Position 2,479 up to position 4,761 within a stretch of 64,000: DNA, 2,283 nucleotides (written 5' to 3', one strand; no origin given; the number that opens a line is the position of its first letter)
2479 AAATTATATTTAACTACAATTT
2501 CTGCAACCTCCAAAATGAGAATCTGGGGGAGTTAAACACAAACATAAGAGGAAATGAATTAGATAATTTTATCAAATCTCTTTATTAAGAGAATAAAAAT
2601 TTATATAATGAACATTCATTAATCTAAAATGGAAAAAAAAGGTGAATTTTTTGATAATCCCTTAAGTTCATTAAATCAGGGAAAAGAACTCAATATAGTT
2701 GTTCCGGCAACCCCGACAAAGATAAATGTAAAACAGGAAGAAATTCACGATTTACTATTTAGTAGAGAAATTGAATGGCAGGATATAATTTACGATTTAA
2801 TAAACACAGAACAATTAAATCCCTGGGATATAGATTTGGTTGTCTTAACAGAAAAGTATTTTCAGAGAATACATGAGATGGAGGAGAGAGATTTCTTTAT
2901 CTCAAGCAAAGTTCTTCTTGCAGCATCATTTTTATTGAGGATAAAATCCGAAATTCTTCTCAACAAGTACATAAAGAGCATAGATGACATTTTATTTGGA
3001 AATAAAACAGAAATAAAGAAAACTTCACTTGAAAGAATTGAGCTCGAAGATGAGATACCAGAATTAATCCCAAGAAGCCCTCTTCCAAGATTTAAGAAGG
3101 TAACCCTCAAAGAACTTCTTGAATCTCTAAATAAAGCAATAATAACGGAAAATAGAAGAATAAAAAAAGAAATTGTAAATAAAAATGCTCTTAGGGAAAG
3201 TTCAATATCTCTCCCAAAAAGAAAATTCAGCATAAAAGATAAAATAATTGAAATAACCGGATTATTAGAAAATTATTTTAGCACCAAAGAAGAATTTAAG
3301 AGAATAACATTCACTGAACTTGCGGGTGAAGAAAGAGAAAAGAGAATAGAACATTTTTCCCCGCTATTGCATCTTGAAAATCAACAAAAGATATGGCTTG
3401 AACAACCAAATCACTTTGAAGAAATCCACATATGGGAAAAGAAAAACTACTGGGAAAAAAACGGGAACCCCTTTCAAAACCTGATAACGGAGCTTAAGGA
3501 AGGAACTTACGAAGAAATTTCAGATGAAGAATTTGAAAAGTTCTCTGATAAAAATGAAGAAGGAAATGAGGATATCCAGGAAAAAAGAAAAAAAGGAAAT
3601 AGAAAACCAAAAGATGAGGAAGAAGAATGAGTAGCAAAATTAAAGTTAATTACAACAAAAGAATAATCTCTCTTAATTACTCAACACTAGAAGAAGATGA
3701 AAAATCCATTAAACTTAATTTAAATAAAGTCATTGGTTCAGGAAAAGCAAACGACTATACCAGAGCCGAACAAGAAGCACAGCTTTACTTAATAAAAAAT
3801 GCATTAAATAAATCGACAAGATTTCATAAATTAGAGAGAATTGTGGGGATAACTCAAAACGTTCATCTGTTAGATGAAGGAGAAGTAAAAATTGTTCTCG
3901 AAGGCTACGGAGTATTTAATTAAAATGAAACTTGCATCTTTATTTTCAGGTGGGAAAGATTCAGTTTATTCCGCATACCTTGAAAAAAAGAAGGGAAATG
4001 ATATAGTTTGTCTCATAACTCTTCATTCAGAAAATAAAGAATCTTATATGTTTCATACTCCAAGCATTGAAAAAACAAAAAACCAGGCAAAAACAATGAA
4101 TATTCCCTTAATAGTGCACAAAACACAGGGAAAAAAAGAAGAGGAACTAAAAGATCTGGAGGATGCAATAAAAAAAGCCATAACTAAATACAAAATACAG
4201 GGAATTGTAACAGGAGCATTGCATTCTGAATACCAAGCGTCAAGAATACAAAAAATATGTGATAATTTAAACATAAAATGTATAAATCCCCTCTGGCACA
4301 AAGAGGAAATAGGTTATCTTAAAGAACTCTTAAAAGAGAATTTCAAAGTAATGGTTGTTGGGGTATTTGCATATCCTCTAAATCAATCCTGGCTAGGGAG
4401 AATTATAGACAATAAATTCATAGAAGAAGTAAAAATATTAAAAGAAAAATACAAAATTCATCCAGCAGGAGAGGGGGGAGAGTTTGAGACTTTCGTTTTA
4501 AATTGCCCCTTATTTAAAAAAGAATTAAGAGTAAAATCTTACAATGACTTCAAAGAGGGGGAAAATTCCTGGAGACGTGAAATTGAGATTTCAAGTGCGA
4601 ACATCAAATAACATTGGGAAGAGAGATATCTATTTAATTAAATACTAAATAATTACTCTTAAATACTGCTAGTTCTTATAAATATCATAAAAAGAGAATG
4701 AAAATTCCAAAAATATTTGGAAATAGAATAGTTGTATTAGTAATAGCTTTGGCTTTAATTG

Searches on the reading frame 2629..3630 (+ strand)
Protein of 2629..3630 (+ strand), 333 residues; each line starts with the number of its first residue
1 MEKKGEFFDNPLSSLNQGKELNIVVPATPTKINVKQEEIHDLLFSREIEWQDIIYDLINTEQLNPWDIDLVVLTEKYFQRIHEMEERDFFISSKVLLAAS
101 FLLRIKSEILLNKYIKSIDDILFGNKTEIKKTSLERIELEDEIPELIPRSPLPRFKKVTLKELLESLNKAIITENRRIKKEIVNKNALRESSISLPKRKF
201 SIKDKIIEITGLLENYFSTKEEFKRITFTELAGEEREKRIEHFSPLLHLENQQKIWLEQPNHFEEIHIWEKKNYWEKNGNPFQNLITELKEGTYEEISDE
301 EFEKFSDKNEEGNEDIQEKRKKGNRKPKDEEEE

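Call 41: search_protein_families(library=pfam, proteins=[window:2629-3630:+], max_evalue=0.00001)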
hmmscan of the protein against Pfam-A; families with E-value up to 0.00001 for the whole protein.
window:2629-3630:+ (333 aa): 1 family
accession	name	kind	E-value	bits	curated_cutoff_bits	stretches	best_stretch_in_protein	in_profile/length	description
PF02616.19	SMC_ScpA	-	1.7e-13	51.5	24.6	1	57-268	1-229/232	Segregation and condensation protein ScpA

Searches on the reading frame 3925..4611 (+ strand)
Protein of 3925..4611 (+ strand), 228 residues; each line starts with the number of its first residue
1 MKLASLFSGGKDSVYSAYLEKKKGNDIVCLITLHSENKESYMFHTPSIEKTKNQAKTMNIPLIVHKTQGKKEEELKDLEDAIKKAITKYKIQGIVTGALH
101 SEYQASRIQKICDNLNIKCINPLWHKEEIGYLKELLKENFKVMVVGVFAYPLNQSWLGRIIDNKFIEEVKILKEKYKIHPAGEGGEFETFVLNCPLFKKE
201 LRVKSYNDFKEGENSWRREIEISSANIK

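Call 41: search_protein_families(library=pfam, proteins=[window:3925-4611:+], max_evalue=0.00001)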
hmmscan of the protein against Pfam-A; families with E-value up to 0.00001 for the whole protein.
window:3925-4611:+ (228 aa): 1 family
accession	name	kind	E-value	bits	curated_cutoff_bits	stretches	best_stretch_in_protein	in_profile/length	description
PF01902.24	Diphthami_syn_2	-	2.4e-67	227.1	23.2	1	1-221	1-215/219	Diphthamide synthase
